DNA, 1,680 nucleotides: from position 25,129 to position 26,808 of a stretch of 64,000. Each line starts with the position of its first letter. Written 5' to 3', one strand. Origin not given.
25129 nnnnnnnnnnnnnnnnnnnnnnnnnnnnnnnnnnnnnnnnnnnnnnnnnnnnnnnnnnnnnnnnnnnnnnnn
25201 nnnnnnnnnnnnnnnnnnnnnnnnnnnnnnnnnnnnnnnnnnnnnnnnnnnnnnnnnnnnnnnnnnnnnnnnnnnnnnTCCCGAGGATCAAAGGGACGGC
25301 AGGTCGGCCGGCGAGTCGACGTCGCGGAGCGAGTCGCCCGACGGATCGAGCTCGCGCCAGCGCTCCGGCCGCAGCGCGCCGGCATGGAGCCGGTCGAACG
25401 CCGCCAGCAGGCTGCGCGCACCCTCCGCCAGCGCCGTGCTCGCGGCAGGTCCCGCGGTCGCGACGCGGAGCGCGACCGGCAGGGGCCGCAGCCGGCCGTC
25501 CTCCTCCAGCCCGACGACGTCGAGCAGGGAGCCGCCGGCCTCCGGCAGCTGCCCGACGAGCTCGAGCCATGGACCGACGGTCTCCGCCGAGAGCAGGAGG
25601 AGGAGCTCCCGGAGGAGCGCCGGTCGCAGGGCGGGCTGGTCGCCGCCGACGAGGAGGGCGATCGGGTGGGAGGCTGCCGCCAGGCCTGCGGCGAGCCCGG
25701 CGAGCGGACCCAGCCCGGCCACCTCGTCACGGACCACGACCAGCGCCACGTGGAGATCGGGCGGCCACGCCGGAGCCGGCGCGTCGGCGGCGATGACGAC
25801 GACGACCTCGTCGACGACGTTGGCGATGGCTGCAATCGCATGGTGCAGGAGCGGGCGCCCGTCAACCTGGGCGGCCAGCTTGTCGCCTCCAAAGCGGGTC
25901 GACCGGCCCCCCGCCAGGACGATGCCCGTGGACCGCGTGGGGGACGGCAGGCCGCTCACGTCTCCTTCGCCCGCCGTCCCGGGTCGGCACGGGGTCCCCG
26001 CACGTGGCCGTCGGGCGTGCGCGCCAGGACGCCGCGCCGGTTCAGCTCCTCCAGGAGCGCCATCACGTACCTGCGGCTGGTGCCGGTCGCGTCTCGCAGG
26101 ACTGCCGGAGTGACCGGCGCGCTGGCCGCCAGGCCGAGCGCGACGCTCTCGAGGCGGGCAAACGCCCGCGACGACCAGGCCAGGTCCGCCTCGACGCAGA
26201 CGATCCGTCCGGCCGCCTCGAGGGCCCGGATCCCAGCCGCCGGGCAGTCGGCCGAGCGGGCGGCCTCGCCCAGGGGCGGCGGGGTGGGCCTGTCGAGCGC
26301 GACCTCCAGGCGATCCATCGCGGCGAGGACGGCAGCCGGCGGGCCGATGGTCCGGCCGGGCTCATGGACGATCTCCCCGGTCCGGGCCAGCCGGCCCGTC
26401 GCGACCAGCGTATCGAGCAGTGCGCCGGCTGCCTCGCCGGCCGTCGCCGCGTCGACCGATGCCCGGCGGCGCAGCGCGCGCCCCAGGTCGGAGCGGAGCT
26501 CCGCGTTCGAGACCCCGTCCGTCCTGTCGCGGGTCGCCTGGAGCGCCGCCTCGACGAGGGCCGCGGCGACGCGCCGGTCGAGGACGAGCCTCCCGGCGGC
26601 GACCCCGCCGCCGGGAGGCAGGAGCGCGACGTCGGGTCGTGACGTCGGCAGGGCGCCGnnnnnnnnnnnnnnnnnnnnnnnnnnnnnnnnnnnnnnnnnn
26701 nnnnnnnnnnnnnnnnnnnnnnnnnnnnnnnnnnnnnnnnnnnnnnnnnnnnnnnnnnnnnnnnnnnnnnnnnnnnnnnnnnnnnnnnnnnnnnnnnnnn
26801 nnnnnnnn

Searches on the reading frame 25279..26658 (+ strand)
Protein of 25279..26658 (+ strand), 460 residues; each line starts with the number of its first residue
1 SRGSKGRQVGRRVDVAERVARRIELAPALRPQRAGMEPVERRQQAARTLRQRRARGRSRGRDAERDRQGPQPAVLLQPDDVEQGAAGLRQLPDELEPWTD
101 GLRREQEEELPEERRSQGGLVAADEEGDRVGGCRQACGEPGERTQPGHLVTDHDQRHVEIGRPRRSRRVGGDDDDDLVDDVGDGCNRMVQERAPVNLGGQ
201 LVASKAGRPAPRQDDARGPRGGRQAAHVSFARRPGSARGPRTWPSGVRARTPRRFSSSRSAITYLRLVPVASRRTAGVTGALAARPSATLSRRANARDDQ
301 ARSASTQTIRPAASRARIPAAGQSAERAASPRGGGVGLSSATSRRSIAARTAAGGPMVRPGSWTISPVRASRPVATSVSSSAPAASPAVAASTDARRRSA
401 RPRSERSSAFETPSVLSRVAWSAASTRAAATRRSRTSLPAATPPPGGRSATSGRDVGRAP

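Call 30: search_protein_families(library=pfam, proteins=[window:25279-26658:+], max_evalue=0.001)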
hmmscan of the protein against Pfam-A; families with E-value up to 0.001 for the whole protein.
window:25279-26658:+ (460 aa): 0 families
